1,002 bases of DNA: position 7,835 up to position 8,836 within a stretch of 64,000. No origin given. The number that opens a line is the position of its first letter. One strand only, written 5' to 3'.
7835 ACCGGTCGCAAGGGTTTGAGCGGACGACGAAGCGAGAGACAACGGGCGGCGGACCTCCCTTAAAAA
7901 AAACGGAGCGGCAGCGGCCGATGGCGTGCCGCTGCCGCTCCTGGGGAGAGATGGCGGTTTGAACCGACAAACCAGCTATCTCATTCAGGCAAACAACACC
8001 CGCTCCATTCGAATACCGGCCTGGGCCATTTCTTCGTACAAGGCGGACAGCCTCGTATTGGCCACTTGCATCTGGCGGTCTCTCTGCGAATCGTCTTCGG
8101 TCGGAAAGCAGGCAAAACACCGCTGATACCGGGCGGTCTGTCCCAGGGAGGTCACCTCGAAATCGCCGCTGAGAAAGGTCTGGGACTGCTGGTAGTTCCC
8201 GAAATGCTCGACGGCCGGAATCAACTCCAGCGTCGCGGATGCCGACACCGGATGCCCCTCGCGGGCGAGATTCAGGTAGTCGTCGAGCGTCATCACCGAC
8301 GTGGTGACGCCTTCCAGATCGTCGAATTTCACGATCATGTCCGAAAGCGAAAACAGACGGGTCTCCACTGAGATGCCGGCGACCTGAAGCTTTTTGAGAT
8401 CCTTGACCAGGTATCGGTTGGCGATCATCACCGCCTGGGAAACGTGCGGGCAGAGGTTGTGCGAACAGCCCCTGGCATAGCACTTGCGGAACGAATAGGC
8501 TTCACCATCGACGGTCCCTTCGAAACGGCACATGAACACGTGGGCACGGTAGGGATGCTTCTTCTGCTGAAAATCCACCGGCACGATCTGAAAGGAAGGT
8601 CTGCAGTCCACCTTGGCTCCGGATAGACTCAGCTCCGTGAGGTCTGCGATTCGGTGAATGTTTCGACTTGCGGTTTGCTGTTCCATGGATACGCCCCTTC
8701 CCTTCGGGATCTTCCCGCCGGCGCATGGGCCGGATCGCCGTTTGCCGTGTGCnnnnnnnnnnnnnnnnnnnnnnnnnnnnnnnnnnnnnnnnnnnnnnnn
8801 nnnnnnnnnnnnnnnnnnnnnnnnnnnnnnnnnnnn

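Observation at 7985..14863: Sigma54-driven operon joining TusA and DsrE-like sulfur-relay proteins to a soluble split-Qmo/Hdr complex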

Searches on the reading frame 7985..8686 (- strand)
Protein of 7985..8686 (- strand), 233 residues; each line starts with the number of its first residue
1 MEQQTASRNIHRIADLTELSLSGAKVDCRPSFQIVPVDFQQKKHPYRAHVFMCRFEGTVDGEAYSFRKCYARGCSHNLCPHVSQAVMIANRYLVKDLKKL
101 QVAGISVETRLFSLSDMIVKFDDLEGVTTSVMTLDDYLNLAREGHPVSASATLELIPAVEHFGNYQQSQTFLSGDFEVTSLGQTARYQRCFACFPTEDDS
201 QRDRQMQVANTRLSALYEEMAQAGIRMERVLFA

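Call 3: search_protein_families(library=pfam, proteins=[window:7985-8686:-], max_evalue=0.01)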
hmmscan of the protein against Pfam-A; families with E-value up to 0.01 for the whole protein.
window:7985-8686:- (233 aa): 0 families

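Call 5: search_protein_families(library=ncbifam, proteins=[window:7985-8686:-], max_evalue=0.01)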
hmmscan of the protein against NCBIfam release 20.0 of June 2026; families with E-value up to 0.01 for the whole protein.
window:7985-8686:- (233 aa): 0 families

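Call 8: find_encoding_contigs(protein=window:7985-8686:-, flank=10000, max_places=10)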
Protein window:7985-8686:- (233 aa): no gene with exactly this product is on record in the collection.

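Call 9: find_related_loci(query=window:7985-8686:-, collection=genome_contigs, flank=10000)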
Query window:7985-8686:- (233 aa) in genome_contigs; peptide patterns used: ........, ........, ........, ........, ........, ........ (x = any residue, [..] = any of these).
182 stretches matched a pattern; 114 encode a relative of the query (tblastn E <= 1e-3); the best 80 are kept; 80 distinct loci.
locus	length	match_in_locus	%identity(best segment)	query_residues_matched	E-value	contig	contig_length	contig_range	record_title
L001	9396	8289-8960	57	10-232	1e-87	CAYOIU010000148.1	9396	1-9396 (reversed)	MAG TPA_asm: uncultured Desulfobacteraceae bacterium isolate SRP214966_co4_492 genome assembly, contig: NODE_8383_length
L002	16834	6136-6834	56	1-232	2e-87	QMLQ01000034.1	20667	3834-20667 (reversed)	MAG: Deltaproteobacteria bacterium isolate B46_G9 B46_Guay9_scaffold_01531, whole genome shotgun sequence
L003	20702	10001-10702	54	1-233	2e-86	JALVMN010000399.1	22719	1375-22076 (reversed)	MAG: Desulfobacterales bacterium isolate A3_maxbin2_scaf2bin.080 A3_NODE_934_length_22719_cov_3.647663, whole genome sho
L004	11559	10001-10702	53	1-233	4e-86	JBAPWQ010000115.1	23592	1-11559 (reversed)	MAG: Desulfobacterales bacterium isolate MFD00116_ilm_asm_bin20 k127_48857, whole genome shotgun sequence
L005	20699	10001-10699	55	1-232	2e-85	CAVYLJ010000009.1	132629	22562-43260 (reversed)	MAG: uncultured delta proteobacterium isolate MFD01299.bin.2.76 genome assembly, contig: contig_23071, whole genome shot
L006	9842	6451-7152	56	1-233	2e-84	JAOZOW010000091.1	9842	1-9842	MAG: Deltaproteobacteria bacterium isolate GMC4.metabat2.101 GMC4_10364_length_9842_cov_15.249923, whole genome shotgun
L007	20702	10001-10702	52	1-233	2e-84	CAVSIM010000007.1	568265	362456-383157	MAG: uncultured delta proteobacterium isolate MFD01721.bin.3.168 genome assembly, contig: contig_1575, whole genome shot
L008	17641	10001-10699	54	1-232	1e-83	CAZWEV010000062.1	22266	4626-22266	MAG TPA_asm: uncultured Desulfobacteraceae bacterium isolate binchicken_co129_423 genome assembly, contig: NODE_6527_len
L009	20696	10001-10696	51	1-232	4e-82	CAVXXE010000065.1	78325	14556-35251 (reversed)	MAG: uncultured delta proteobacterium isolate MFD03804.bin.2.141 genome assembly, contig: contig_37582, whole genome sho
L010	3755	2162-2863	52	1-233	3e-82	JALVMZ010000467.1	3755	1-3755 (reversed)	MAG: Desulfobacteraceae bacterium isolate A3_maxbin2_scaf2bin.136 A3_NODE_48818_length_3755_cov_2.804300, whole genome s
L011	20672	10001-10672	52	11-233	7e-82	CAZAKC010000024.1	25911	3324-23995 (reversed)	MAG TPA_asm: uncultured Desulfobacteraceae bacterium isolate SRP163575_co1_521 genome assembly, contig: NODE_3800_length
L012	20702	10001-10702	53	1-233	2e-81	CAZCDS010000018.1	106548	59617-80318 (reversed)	MAG TPA_asm: uncultured Syntrophaceae bacterium isolate SRP323688_co1_111 genome assembly, contig: NODE_379_length_10654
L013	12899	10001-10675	53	9-232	4e-81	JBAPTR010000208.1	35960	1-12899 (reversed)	MAG: Desulfatiglandaceae bacterium isolate MFD01219_ilm_asm_bin15 k127_53146, whole genome shotgun sequence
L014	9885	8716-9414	52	1-232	3e-81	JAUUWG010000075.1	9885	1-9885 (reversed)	MAG: Desulfobacterales bacterium isolate CSMAG_33 CSMAG_33_k141_793178_length_9885_cov_6.1336, whole genome shotgun sequ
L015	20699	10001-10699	52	1-232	9e-81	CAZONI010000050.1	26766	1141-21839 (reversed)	MAG TPA_asm: uncultured Desulfobacteraceae bacterium isolate binchicken_co150_469 genome assembly, contig: NODE_3809_len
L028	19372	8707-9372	50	12-232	1e-78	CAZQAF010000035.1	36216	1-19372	MAG TPA_asm: uncultured Desulfobacteraceae bacterium isolate binchicken_co224_214 genome assembly, contig: NODE_924_leng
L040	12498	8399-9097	49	1-232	1e-77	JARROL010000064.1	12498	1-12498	MAG: Desulfobacterales bacterium isolate Spart_149_MAG scaffold_2630, whole genome shotgun sequence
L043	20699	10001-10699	50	1-232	7e-77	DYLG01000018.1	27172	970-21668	MAG TPA_asm: Desulfomonile tiedjei isolate SulCav_AS07-7_56_9 SulCav_AS07_7_1655_length_27172_cov_5_887598, whole genome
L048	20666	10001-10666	50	12-232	2e-76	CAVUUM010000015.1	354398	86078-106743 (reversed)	MAG: uncultured delta proteobacterium isolate MFD03804.bin.2.56 genome assembly, contig: contig_6437, whole genome shotg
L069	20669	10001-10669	48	11-232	2e-73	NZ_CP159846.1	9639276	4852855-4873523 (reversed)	Desulfosarcina variabilis str. Montpellier chromosome, complete genome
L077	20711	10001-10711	46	1-232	6e-72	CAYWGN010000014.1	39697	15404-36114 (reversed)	MAG TPA_asm: uncultured Desulfobacula sp. isolate binchicken_co243_219 genome assembly, contig: NODE_614_length_39697_co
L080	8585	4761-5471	47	1-232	6e-72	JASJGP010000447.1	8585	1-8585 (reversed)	MAG: Desulfobacterales bacterium isolate ChS5.bin.48 ChesSed_k141_1827705, whole genome shotgun sequence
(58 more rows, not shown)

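Call 32: find_homologous_proteins(query=window:7985-8686:-, max_evalue=0.001)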
Query window:7985-8686:- (233 aa): 830 proteins with E <= 0.001 among 1171 candidates; the best 120 are listed.
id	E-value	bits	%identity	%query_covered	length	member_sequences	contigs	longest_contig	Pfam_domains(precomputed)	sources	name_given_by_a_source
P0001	3.8e-152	522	100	100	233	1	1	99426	-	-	-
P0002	3.2e-89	316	62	100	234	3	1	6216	-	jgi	jgi:hypothetical protein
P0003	2.8e-82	294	53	100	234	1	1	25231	-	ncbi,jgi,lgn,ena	-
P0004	2.4e-81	291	57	96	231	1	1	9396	-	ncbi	-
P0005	3.0e-81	290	56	100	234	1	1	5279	-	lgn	-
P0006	4.0e-81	290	52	100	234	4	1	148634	-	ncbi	-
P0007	5.6e-81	289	54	100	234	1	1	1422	-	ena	-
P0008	3.7e-80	287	54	95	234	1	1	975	-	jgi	jgi:hypothetical protein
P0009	4.5e-80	286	54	100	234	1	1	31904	-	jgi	-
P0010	6.3e-80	286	56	100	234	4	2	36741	-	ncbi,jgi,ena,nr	ncbi:MAG TPA: hypothetical protein ENH70_07750 [Desulfobacteraceae bacterium]|nr:hypothetical protei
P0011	6.5e-80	286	54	99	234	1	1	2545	-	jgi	jgi:hypothetical protein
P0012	7.1e-80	286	55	95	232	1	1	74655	-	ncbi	-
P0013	1.3e-79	285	55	100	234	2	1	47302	-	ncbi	-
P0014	2.3e-79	284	55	100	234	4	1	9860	-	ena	-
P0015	6.4e-79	283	53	97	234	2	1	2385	-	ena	-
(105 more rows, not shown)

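Call 35: search_protein_families(library=pfam, proteins=[window:7985-8686:-], max_evalue=10)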
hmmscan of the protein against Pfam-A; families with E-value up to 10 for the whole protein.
window:7985-8686:- (233 aa): 1 family
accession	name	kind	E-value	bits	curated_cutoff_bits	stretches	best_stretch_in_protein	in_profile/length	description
PF25134.1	DUF7821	-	0.26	11.6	23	0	31-88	91-147/177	Domain of unknown function (DUF7821)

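Call 39: predict_structure(alignment_id=A1)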
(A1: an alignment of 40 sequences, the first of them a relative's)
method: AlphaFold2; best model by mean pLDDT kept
length: 233 residues; sequences in the alignment: 40
mean_pLDDT: 81.1   pTM: 0.47
mean pLDDT of the five models: 81.1, 80.7, 80.6, 78.4, 76.4
residues with pLDDT >= 90: 82; 70-90: 111; 50-70: 20; < 50: 20
segments of 3 or more residues with pLDDT < 50: 1-6, 119-130
pLDDT, mean of each block of 10 residues (from residue 1): 51 92 93 80 76 92 90 70 82 90 90 68 42 77 89 82 64 88 81 86 93 94 91 92
secondary structure, 60 per line:
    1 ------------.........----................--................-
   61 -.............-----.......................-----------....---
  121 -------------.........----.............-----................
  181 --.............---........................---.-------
elements in order: H13-21 E26-41 E44-59 E62-74 H80-102 H114-117 H134-142 E147-159 E168-180 E183-195 H199-222

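Call 42: fold_search(model_id=the predicted structure, library=pdb)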
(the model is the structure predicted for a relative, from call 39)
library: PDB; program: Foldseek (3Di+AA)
matches with E <= 10: 1060; with E <= 0.001: 0
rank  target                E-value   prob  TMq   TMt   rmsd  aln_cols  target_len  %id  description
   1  9tg4_A                1.3e-02  0.08  0.11  0.07  34.6       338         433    7  Structure of the YbjP lipoprotein bound to the AcrABZ-TolC efflux pump (released 2026-04-08)
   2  7t4r_N                1.6e-02  0.28  0.13  0.18  19.3       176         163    7  CryoEM structure of the HCMV Pentamer gH/gL/UL128/UL130/UL131A in complex with THBD and neutralizing fabs MSL-109 and  (released 2022-03-23)
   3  9v52_C1               1.8e-02  0.08  0.12  0.07  38.9       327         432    7  Structure of TolC and YbjP closed state complex (released 2025-11-05)
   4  3fd2_A                2.2e-02  0.11  0.13  0.10  27.1       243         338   11  Crystal structure of mMsoI/DNA complex with calcium (released 2009-06-30)
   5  7t4s_D                3.3e-02  0.41  0.17  0.22  18.7       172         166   10  CryoEM structure of the HCMV Pentamer gH/gL/UL128/UL130/UL131A in complex with NRP2 and neutralizing fabs 8I21 and 13H (released 2022-03-23)
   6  7t4q_D                3.3e-02  0.18  0.13  0.16  18.4       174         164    7  CryoEM structure of the HCMV Pentamer gH/gL/UL128/UL130/UL131A in complex with neutralizing fabs 2C12, 7I13 and 13H11 (released 2022-03-23)
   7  7kbb_D                3.9e-02  0.41  0.18  0.23  18.1       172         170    8  Cryo-EM structure of the HCMV pentamer bound by Fabs 2-18 and 8I21 (released 2021-08-11)
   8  5vod_D                4.1e-02  0.21  0.14  0.18  19.0       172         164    7  Crystal structure of HCMV Pentamer in complex with neutralizing antibody 9I6 (released 2017-07-05)
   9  7t4r_E                4.1e-02  0.20  0.13  0.18  19.2       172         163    8  CryoEM structure of the HCMV Pentamer gH/gL/UL128/UL130/UL131A in complex with THBD and neutralizing fabs MSL-109 and  (released 2022-03-23)
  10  7ng9_A                5.2e-02  0.07  0.12  0.07  38.5       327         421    8  Trimeric efflux pump Klebsiella TolC (released 2021-06-30)
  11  5vob_D                5.5e-02  0.38  0.17  0.22  18.8       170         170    7  Crystal structure of HCMV Pentamer in complex with neutralizing antibody 8I21 (released 2017-07-05)
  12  5bun_A                5.8e-02  0.07  0.13  0.08  34.9       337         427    6  Crystal structure of an antigenic outer membrane protein ST50 from Salmonella Typhi (released 2015-12-23)
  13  2wmz_A                6.9e-02  0.06  0.11  0.07  37.1       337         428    7  Structure of a mutated TolC (released 2011-01-26)
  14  5bun_C                7.7e-02  0.06  0.12  0.07  38.0       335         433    7  Crystal structure of an antigenic outer membrane protein ST50 from Salmonella Typhi (released 2015-12-23)
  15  2xmn_A                8.7e-02  0.06  0.12  0.07  36.3       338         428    6  High resolution snapshots of defined TolC open states present an iris- like movement of periplasmic entrance helices (released 2011-01-26)
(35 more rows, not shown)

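Call 54: search_protein_representatives(alignment_id=A1)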
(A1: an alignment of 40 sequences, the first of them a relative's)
Query: 40 sequences, 234 profile positions. Proteins with E-value up to 0.001 (for the whole library): 118; up to 1e-10: 75; up to 1e-30: 34. The best 118 are listed.
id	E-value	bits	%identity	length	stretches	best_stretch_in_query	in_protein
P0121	1.1e-109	381.8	-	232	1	6-234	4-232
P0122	5.4e-99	346.8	-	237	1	5-233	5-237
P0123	1.0e-98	345.9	-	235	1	7-233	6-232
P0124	8.2e-90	316.8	-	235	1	1-234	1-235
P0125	2.0e-88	312.2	-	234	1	1-234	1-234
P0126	8.3e-86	303.7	-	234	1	1-233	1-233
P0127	1.0e-81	290.3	-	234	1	1-234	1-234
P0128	3.1e-81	288.7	-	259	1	6-182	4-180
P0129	1.8e-68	246.9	-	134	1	1-133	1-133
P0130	1.7e-66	240.4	-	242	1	7-233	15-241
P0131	3.4e-65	236.2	-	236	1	1-234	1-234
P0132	4.9e-64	232.4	-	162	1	21-160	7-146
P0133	1.4e-60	221.1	-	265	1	5-234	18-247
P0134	1.6e-60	220.9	-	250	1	7-233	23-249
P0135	2.0e-60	220.6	-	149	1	87-234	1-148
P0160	8.2e-24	100.8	-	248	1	4-228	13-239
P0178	1.8e-15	73.5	-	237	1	13-233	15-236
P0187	6.9e-13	65.0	-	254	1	7-233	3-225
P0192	6.2e-12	61.9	-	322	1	6-228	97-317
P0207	3.5e-06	43.1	-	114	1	10-112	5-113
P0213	6.8e-06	42.1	-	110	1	128-234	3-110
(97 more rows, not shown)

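Call 55: find_encoding_contigs(protein=P0160, flank=8000, max_places=3)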
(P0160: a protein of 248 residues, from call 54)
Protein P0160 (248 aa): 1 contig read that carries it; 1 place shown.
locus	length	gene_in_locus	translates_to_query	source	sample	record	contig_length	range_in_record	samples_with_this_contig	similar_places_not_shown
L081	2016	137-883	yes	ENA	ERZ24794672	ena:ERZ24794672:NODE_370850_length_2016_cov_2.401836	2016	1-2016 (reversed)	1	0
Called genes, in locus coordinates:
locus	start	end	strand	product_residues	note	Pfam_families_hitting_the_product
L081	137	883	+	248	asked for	-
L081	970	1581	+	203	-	PF01583:APS_kinase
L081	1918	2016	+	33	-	?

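Call 56: find_encoding_contigs(protein=P0207, flank=8000, max_places=3)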
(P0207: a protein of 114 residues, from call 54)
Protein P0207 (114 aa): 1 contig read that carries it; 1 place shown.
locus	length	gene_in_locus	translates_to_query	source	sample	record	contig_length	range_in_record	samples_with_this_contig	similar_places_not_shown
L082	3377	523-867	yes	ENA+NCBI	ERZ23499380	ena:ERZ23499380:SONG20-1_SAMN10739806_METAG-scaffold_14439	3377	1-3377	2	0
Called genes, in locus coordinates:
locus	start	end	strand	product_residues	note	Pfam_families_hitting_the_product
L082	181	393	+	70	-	PF07311:Dodecin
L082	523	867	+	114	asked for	-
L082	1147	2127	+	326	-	PF01073:3Beta_HSD, PF01370:Epimerase, PF02719:Polysacc_synt_2, PF05368:NmrA (faint), PF13460:NAD_binding_10, PF16363:GDP_Man_Dehyd, PF07993:NAD_binding_4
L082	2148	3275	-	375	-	PF00685:Sulfotransfer_1 (weak), PF13469:Sulfotransfer_3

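Call 57: find_encoding_contigs(protein=P0178, flank=8000, max_places=3)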
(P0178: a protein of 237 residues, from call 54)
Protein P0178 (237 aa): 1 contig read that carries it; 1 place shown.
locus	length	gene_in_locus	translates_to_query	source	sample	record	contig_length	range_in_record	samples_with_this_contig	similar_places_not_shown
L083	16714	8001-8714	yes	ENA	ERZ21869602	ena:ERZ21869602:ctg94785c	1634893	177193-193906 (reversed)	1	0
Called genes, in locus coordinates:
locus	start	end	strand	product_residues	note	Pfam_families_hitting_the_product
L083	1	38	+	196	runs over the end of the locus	PF04542:Sigma70_r2, PF08281:Sigma70_r4_2, PF04545:Sigma70_r4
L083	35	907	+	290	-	PF13490:zf-HC2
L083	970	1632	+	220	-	-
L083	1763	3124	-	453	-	PF00501:AMP-binding, PF14535:AMP-binding_C_2 (weak)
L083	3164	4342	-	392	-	-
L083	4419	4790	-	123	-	PF00226:DnaJ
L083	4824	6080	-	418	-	PF07690:MFS_1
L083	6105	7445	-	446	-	PF13593:SBF_like, PF01758:SBF, PF00571:CBS (weak)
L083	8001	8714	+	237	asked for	-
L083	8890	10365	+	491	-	PF14522:Cytochrome_C7 (faint), PF14537:Cytochrom_c3_2 (faint), PF11783:Cytochrome_cB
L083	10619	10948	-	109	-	PF14864:Alkyl_sulf_C (weak), PF02036:SCP2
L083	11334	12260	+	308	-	PF00135:COesterase, PF20434:BD-FAE, PF07859:Abhydrolase_3, PF12146:Hydrolase_4 (faint), PF12697:Abhydrolase_6 (weak), PF00326:Peptidase_S9, PF01738:DLH (weak)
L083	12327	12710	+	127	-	PF03625:DUF302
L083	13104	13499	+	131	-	PF09946:DUF2178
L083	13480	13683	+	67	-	PF12844:HTH_19, PF13443:HTH_26, PF01381:HTH_3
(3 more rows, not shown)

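Call 58: find_encoding_contigs(protein=P0187, flank=8000, max_places=3)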
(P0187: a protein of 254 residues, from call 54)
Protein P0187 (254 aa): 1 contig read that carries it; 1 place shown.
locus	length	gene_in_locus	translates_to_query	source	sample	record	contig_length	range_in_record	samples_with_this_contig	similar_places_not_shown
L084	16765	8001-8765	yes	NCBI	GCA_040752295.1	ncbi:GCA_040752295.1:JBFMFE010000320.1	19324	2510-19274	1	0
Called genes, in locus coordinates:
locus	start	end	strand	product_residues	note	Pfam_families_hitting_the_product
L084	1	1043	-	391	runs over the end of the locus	PF13188:PAS_8 (faint), PF08448:PAS_4, PF13426:PAS_9 (weak), PF02518:HATPase_c, PF14501:HATPase_c_5 (weak)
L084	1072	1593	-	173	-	PF00072:Response_reg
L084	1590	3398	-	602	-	PF03916:NrfD, PF02085:Cytochrom_CIII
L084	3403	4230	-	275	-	PF13187:Fer4_9 (faint), PF00037:Fer4 (faint), PF14697:Fer4_21 (faint), PF12838:Fer4_7 (faint), PF13247:Fer4_11, PF12797:Fer4_2 (weak), PF12837:Fer4_6 (weak), PF13237:Fer4_10 (weak)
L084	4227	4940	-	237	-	-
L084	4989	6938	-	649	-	PF13183:Fer4_8, PF13534:Fer4_17 (weak), PF02754:CCG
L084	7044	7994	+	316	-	PF08901:DUF1847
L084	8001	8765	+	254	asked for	-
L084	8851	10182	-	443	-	PF00989:PAS, PF08448:PAS_4, PF13426:PAS_9, PF00158:Sigma54_activat, PF14532:Sigma54_activ_2, PF07728:AAA_5, PF25601:AAA_lid_14, PF02954:HTH_8, +2 more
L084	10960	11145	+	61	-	-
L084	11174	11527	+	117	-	PF17253:DUF5320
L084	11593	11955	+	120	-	PF02579:Nitro_FeMo-Co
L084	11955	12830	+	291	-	PF00142:Fer4_NifH (faint), PF01656:CbiA, PF09140:MipZ (weak), PF10609:ParA, PF13614:AAA_31, PF14697:Fer4_21 (weak), PF13187:Fer4_9 (weak), PF00037:Fer4 (weak), +6 more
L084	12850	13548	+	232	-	PF01209:Ubie_methyltran, PF13489:Methyltransf_23, PF13847:Methyltransf_31, PF08241:Methyltransf_11, PF08242:Methyltransf_12, PF13649:Methyltransf_25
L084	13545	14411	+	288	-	PF01656:CbiA, PF03193:RsgA_GTPase (faint), PF10609:ParA (faint), PF00037:Fer4 (weak), PF14697:Fer4_21 (weak)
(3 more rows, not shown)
